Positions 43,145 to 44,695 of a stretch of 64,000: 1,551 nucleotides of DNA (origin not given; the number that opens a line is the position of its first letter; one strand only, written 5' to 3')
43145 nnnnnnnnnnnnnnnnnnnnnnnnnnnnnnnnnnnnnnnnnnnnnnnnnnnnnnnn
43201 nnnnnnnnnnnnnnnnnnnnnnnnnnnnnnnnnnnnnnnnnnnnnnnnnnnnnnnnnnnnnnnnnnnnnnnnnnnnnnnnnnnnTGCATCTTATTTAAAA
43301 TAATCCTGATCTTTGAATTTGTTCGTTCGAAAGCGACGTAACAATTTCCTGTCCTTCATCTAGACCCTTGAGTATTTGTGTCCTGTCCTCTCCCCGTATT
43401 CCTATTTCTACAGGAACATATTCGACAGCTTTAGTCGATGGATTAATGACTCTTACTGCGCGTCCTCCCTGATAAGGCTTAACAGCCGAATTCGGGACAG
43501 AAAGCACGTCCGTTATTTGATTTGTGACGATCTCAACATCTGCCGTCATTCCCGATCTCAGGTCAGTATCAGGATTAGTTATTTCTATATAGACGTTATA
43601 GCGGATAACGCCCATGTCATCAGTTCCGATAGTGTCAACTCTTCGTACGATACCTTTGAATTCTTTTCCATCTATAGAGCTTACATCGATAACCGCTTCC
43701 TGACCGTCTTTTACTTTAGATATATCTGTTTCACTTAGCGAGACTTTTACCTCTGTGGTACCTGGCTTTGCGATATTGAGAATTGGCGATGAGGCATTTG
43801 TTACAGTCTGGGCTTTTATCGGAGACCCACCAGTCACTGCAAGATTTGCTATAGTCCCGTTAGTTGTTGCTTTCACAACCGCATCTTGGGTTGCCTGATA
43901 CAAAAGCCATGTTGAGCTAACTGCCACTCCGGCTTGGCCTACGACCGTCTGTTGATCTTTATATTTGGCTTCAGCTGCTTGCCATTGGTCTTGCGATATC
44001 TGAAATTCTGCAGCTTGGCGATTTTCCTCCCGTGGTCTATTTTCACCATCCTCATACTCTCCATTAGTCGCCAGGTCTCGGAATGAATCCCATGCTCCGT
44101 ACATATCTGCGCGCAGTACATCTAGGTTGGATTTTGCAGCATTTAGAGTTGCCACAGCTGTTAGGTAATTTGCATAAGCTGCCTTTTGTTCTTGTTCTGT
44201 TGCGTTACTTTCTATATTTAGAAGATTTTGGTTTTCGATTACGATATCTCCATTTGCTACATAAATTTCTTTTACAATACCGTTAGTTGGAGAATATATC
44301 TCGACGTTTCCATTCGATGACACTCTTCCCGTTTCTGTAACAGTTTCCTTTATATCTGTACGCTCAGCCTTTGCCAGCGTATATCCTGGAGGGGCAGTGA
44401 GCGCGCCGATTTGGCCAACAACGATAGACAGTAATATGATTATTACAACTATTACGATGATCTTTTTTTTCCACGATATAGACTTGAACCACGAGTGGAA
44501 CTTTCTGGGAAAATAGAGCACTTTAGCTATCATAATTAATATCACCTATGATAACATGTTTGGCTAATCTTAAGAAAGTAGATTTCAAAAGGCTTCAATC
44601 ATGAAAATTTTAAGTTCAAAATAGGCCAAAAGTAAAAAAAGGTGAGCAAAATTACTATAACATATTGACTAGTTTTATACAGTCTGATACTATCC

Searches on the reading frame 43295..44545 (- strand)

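Call 52: search_protein_families(library=pfam, proteins=[window:43295-44545:-], max_evalue=0.0001)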
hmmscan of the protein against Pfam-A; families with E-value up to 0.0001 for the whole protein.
window:43295-44545:- (416 aa): 2 families
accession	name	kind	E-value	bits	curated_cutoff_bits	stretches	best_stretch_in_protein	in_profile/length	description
PF16576.10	HlyD_D23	-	1.2e-13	51.3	30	1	65-335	2-214/214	Barrel-sandwich domain of CusB or HlyD membrane-fusion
PF13437.12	HlyD_3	-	1.1e-12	49.1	22.2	1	223-332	1-106/106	HlyD family secretion protein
